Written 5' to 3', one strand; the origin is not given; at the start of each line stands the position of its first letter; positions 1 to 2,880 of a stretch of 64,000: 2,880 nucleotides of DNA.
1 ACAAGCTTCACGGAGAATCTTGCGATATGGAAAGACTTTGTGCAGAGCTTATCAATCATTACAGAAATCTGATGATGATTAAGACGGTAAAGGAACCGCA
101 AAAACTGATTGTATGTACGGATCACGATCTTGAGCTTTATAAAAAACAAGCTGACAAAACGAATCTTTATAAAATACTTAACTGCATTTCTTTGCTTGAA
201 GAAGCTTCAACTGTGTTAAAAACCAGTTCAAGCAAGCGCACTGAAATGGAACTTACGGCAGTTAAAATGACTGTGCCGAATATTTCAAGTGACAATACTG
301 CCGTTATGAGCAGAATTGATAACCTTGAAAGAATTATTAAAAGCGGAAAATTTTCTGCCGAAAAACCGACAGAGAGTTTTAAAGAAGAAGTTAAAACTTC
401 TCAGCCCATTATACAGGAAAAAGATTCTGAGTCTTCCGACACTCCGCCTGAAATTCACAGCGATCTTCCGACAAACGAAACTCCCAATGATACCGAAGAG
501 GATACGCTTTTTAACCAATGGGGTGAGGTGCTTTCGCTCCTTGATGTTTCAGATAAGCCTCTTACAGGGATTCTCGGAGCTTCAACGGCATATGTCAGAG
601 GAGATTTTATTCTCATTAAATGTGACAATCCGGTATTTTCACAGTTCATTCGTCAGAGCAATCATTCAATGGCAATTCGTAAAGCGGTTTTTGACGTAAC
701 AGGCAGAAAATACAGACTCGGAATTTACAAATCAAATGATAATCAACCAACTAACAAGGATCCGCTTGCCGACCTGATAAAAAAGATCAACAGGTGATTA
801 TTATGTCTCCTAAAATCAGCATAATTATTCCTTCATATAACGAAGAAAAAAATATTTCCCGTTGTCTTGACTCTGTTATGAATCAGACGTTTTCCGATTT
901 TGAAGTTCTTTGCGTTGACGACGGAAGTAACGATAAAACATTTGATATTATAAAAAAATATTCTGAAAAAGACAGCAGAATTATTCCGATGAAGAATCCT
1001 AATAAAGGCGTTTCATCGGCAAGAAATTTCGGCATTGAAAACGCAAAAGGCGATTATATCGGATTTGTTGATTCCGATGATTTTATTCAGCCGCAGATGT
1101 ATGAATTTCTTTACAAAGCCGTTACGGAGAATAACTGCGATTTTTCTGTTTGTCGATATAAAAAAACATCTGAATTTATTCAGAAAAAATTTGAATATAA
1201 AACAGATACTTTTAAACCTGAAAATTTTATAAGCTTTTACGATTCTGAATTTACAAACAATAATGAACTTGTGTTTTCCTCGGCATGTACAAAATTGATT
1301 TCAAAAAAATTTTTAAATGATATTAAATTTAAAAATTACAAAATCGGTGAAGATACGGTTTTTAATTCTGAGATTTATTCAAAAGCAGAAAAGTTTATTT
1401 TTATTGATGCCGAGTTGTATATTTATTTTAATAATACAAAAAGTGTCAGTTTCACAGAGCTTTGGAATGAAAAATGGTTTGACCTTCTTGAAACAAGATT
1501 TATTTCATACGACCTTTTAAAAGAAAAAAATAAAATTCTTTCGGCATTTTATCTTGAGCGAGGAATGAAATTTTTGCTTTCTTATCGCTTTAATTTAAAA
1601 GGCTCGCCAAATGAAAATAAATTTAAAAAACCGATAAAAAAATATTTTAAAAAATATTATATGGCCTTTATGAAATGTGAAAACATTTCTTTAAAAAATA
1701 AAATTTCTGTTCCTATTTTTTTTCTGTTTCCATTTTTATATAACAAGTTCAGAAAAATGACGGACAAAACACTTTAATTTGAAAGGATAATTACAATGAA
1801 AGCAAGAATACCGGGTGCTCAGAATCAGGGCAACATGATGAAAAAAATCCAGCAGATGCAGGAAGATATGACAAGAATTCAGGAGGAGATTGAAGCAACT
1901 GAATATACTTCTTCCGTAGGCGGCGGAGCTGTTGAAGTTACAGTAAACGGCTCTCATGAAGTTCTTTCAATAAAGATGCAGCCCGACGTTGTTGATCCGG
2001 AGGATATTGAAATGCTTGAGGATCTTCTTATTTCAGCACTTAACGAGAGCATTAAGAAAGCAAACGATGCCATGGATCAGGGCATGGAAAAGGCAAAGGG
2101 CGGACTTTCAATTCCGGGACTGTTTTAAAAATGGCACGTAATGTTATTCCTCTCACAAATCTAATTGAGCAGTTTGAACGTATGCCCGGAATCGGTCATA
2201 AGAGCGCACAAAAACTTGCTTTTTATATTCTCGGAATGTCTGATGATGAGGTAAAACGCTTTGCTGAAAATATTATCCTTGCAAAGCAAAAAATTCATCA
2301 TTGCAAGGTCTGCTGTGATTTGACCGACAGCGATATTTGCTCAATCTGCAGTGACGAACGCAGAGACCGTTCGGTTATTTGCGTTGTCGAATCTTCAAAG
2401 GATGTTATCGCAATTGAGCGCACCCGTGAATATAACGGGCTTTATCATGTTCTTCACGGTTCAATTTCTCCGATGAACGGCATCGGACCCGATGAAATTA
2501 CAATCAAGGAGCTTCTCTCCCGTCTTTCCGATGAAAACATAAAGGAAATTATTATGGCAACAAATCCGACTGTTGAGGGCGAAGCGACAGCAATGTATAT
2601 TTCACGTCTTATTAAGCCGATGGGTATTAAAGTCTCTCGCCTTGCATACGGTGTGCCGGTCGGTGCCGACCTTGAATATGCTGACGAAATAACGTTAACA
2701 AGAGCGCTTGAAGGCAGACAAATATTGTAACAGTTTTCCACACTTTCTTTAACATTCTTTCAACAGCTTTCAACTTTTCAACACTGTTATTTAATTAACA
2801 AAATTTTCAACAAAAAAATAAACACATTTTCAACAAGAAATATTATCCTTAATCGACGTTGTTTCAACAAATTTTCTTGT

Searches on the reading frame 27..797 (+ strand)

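Call 5: search_protein_families(library=ncbifam, proteins=[window:27-797:+], max_evalue=0.00001)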
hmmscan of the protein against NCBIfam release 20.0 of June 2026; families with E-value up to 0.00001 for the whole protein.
window:27-797:+ (256 aa): 7 families
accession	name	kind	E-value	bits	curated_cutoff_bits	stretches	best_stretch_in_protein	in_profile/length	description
NF004046.1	PRK05563.1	equivalog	3.7e-19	69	400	1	1-241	277-528/567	DNA polymerase III subunit gamma/tau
NF011526.0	PRK14965.1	equivalog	7.7e-18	64.6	670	1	1-233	278-520/578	DNA polymerase III subunits gamma and tau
NF005846.3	PRK07764.1-6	equivalog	2.1e-13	50.2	625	1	3-133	279-410/628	DNA polymerase III subunit gamma and tau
NF011510.0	PRK14948.1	equivalog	2.1e-12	46.6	593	1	6-245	286-526/640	DNA polymerase III subunit gamma/tau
NF011531.0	PRK14971.1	equivalog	2.1e-06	26.8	685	1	6-144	285-428/614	DNA polymerase III subunit gamma/tau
NF011512.0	PRK14950.1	equivalog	3.7e-06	26.4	593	1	6-153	284-437/585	DNA polymerase III subunits gamma and tau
NF011513.0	PRK14952.1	equivalog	4.8e-06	25.8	737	1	3-233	280-519/596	DNA polymerase III subunits gamma/tau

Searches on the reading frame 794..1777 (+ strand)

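Call 5: search_protein_families(library=ncbifam, proteins=[window:794-1777:+], max_evalue=0.00001)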
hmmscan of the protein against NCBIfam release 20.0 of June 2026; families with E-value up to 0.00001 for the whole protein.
window:794-1777:+ (327 aa): 23 families
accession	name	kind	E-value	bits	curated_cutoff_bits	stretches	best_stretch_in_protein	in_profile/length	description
NF007482.0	PRK10073.1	equivalog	5.8e-37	127.4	423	1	5-122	5-122/334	glycosyltransferase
NF047683.1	TeichurnBiosyTuaG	equivalog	3.7e-29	102.1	400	1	1-132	1-129/252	teichuronic acid biosynthesis protein TuaG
TIGR03937.1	PgaC_IcaA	equivalog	7.1e-22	77.9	422.3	1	5-114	44-154/407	poly-beta-1,6-N-acetyl-D-glucosamine synthase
NF041875.1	EPS_EpsD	equivalog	3.7e-18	66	370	1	8-102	1-96/325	exopolysaccharide biosynthesis glycosyltransferase EpsD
NF050050.1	ProtGlycPglI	equivalog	1.3e-17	64.1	500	1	6-219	2-209/306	GalNAc(5)-diNAcBac-PP-undecaprenol beta-1,3-glucosyltransferase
NF053739.1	GlytfEpsEBac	equivalog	1.6e-16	60.1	450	1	6-104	1-101/265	glycosyltransferase EpsE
NF038302.1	EPS_HpsE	equivalog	1.7e-16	60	300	1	8-101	3-102/307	hormogonium polysaccharide biosynthesis glycosyltransferase HpsE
TIGR03965.1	mycofact_glyco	equivalog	1e-15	57.6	280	1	6-99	74-168/467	mycofactocin biosynthesis glycosyltransferase MftF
NF041394.1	GtaseAglG_Halo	equivalog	1.2e-15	57.6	440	1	7-135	2-130/304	glucosyl-dolichyl phosphate glucuronosyltransferase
TIGR04283.1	glyco_like_mftF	equivalog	3.1e-15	56.4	182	1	8-114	1-101/221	TIGR04283 family arsenosugar biosynthesis glycosyltransferase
NF038299.1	EPS_HpsN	equivalog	6.3e-14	51.7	425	1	6-110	1-106/317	hormogonium polysaccharide biosynthesis glycosyltransferase HpsN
NF047588.1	GlcsyltransPgfSStrep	equivalog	9.4e-13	48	500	1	7-113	2-113/308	glycosyltransferase PgfS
TIGR03111.1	glyc2_xrt_Gpos1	hypoth_equivalog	3.2e-12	46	363.95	1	5-108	48-154/439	TIGR03111 family XrtG-associated glycosyltransferase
NF007453.0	PRK10018.1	equivalog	4.3e-12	46.3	382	1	5-103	5-104/280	colanic acid biosynthesis glycosyltransferase WcaA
TIGR04242.1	nodulat_NodC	equivalog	5.4e-12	45.4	550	1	5-110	47-156/395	chitooligosaccharide synthase NodC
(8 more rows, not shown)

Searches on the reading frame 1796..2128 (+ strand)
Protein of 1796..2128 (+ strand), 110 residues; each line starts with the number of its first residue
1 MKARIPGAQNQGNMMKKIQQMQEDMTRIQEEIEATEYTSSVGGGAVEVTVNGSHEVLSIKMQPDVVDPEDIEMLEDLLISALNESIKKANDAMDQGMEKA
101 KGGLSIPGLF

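Call 5: search_protein_families(library=ncbifam, proteins=[window:1796-2128:+], max_evalue=0.00001)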
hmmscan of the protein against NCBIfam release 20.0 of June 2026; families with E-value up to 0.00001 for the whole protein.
window:1796-2128:+ (110 aa): 2 families
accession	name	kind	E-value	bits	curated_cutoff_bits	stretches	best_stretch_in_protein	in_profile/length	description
TIGR00103.1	DNA_YbaB_EbfC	equivalog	3e-26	91.6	49.45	1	10-109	7-104/104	YbaB/EbfC family nucleoid-associated protein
NF011218.0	PRK14625.1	equivalog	3.9e-13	49.7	151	1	11-105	4-98/109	hypothetical protein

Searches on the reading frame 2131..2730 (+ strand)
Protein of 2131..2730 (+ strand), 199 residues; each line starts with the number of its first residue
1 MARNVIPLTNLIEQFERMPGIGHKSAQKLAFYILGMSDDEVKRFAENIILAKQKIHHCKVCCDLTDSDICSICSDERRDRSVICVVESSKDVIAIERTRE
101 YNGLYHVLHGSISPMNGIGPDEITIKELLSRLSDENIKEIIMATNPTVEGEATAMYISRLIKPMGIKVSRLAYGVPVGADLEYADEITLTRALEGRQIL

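Call 5: search_protein_families(library=ncbifam, proteins=[window:2131-2730:+], max_evalue=0.00001)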
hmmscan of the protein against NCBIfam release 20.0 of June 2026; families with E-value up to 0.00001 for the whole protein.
window:2131-2730:+ (199 aa): 1 family
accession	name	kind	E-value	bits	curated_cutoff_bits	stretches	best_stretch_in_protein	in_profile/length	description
TIGR00615.1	recR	equivalog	8.1e-85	283.2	162.55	1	7-197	6-196/196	recombination mediator RecR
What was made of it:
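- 2131..2730 (+): recR, the last gene of dnaX-(GT2)-ybaB-recR. It occupies the position that dnaA holds in the standard Firmicute gene order. TIGR00615 recR, E = 8e-85 (call 5).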

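Call 14: find_encoding_contigs(protein=window:2131-2730:+, flank=10000, max_places=8)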
Protein window:2131-2730:+ (199 aa): 24 contigs read that carry it; 8 places shown.
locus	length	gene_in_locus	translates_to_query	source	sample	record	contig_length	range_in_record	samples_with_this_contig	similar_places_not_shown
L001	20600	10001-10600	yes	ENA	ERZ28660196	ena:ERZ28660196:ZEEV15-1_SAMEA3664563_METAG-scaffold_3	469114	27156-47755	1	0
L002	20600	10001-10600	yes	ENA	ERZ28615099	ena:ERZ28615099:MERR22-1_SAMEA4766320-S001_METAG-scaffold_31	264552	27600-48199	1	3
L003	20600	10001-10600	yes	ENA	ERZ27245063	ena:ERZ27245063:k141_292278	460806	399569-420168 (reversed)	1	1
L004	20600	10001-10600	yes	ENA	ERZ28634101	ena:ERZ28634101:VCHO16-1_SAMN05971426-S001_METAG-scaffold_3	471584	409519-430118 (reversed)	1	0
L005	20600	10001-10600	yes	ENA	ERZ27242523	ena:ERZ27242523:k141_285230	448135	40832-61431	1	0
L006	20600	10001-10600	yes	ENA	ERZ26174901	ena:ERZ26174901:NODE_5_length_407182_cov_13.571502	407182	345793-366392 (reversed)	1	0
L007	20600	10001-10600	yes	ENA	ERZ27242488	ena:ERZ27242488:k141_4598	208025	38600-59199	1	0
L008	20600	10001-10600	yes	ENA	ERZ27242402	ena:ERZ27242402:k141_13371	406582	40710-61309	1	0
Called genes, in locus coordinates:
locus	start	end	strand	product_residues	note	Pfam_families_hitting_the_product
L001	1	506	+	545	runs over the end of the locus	PF00501:AMP-binding, PF13193:AMP-binding_C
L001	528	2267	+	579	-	PF01855:POR_N, PF12837:Fer4_6 (faint), PF02775:TPP_enzyme_C, PF12797:Fer4_2 (faint), PF00037:Fer4 (faint), PF13237:Fer4_10 (weak)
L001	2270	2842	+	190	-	PF01558:POR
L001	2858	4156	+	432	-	PF00501:AMP-binding, PF04443:LuxE (weak), PF14535:AMP-binding_C_2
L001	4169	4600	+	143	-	PF01842:ACT, PF13291:ACT_4 (faint), PF19571:ACT_8, PF22629:ACT_AHAS_ss (faint)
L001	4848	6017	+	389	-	PF00155:Aminotran_1_2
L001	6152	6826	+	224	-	PF09335:VTT_dom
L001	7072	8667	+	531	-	PF05496:RuvB_N (faint), PF13177:DNA_pol3_delta2, PF00004:AAA, PF13401:AAA_22 (weak), PF22608:DNAX_ATPase_lid, PF12169:DNA_pol3_gamma3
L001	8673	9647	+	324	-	PF00535:Glycos_transf_2, PF10111:Glyco_tranf_2_2, PF13641:Glyco_tranf_2_3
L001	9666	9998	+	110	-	PF02575:YbaB_DNA_bd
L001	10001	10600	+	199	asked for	PF21176:RecR_HhH, PF02132:RecR_ZnF (weak), PF13662:Toprim_4, PF01751:Toprim, PF21175:RecR_C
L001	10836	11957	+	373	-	PF00712:DNA_pol3_beta, PF02767:DNA_pol3_beta_2, PF02768:DNA_pol3_beta_3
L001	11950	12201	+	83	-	PF13275:S4_2, PF01479:S4 (weak)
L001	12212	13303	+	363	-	PF02463:SMC_N, PF13175:AAA_15 (weak), PF13476:AAA_23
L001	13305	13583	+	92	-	PF04025:RemA-like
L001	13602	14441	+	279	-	PF01734:Patatin, PF19890:DUF6363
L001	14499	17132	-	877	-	PF02811:PHP (weak)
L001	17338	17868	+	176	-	PF10688:Imp-YgjV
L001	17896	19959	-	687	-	PF02811:PHP (weak), PF00404:Dockerin_1 (weak)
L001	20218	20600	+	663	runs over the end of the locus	PF05547:Peptidase_M6 (weak)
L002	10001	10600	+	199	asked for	PF21176:RecR_HhH, PF02132:RecR_ZnF (weak), PF13662:Toprim_4, PF01751:Toprim, PF21175:RecR_C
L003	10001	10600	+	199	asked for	PF21176:RecR_HhH, PF02132:RecR_ZnF (weak), PF13662:Toprim_4, PF01751:Toprim, PF21175:RecR_C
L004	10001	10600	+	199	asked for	PF21176:RecR_HhH, PF02132:RecR_ZnF (weak), PF13662:Toprim_4, PF01751:Toprim, PF21175:RecR_C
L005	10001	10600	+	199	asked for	PF21176:RecR_HhH, PF02132:RecR_ZnF (weak), PF13662:Toprim_4, PF01751:Toprim, PF21175:RecR_C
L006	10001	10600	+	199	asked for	PF21176:RecR_HhH, PF02132:RecR_ZnF (weak), PF13662:Toprim_4, PF01751:Toprim, PF21175:RecR_C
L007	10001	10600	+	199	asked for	PF21176:RecR_HhH, PF02132:RecR_ZnF (weak), PF13662:Toprim_4, PF01751:Toprim, PF21175:RecR_C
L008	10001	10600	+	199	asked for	PF21176:RecR_HhH, PF02132:RecR_ZnF (weak), PF13662:Toprim_4, PF01751:Toprim, PF21175:RecR_C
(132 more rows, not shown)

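Call 56: find_related_loci(query=L001:528-2267:+, collection=metagenome_contigs, flank=10000)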
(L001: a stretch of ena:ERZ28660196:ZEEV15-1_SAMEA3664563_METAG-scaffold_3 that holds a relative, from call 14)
Query L001:528-2267:+ (579 aa) in metagenome_contigs; peptide patterns used: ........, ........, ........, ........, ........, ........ (x = any residue, [..] = any of these).
436 stretches matched a pattern; 313 encode a relative of the query (tblastn E <= 1e-3); the best 80 are kept; 80 distinct loci.
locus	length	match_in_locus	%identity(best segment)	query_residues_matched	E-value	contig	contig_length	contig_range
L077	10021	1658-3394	100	1-579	0e+0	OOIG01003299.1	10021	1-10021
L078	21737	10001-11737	100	1-579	0e+0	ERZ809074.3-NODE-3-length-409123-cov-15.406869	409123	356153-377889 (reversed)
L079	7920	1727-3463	100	1-579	0e+0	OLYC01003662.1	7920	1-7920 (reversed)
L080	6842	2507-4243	100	1-579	0e+0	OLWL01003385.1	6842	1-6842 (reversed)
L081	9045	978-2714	100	1-579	0e+0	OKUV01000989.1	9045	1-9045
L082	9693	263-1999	100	1-579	0e+0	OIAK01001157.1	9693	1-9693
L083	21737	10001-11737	100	1-579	0e+0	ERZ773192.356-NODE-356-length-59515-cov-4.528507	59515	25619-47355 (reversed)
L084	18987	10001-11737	100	1-579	0e+0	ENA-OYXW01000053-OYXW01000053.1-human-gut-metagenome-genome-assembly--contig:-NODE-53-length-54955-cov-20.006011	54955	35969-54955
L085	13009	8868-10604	100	1-579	0e+0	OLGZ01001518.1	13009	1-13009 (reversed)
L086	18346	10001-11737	100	1-579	0e+0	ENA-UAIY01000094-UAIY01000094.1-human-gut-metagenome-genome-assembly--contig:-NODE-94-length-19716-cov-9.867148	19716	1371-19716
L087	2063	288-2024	99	1-579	0e+0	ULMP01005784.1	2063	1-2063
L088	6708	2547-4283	99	1-579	0e+0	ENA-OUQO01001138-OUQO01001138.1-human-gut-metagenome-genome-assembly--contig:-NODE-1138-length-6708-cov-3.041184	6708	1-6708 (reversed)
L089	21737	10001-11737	100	1-579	0e+0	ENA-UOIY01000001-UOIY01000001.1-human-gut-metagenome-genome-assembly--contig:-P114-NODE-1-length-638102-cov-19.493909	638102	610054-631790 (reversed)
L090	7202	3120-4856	99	1-579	0e+0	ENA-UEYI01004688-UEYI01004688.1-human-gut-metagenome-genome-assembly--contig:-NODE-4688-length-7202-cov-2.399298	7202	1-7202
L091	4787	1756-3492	99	1-579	0e+0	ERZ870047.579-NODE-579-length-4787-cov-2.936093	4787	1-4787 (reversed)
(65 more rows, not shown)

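Call 59: search_protein_families(library=pfam, proteins=[L078:104-589:+, L078:1296-3125:-, L078:3735-6881:+, L078:7062-7802:+, L078:7799-8131:+, L078:8333-9979:+], max_evalue=0.00001)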
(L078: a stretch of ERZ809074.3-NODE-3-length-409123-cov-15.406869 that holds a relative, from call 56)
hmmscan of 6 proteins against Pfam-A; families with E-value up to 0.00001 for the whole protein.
L078:104-589:+ (161 aa): 0 families

L078:1296-3125:- (609 aa): 0 families

L078:3735-6881:+ (1048 aa): 5 families
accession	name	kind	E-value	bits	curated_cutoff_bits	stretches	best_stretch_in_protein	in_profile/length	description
PF00133.28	tRNA-synt_1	-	9.8e-129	430.2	22.7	1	19-629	3-404/414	tRNA synthetases class I (I, L, M and V)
PF19302.4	DUF5915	-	2.3e-49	168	27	1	851-1046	1-194/195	Domain of unknown function (DUF5915)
PF08264.19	Anticodon_1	-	7.2e-32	110.7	25.1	1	686-836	1-145/148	Anticodon-binding domain of tRNA ligase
PF09334.17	tRNA-synt_1g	-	1.4e-21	77.2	20.1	2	48-192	10-135/391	tRNA synthetases class I (M)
PF01406.26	tRNA-synt_1e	-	3.1e-07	30.5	27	0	572-628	227-282/301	tRNA synthetases class I (C) catalytic domain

L078:7062-7802:+ (246 aa): 1 family
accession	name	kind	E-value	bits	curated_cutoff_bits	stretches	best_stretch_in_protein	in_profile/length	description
PF03591.19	AzlC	-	8.1e-39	133.6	32.1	1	30-169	1-137/137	AzlC protein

L078:7799-8131:+ (110 aa): 1 family
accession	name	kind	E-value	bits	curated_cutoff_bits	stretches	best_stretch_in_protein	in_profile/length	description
PF05437.17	AzlD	-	4.1e-27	94.7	23.7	1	7-105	2-99/99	Branched-chain amino acid transport protein (AzlD)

L078:8333-9979:+ (548 aa): 2 families
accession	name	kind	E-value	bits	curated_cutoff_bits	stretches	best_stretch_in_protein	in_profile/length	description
PF00501.34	AMP-binding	-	8.9e-72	242.4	29.9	1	54-403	19-384/384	AMP-binding enzyme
PF13193.12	AMP-binding_C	-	7.9e-13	49.6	24.5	1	453-526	1-76/76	AMP-binding enzyme C-terminal domain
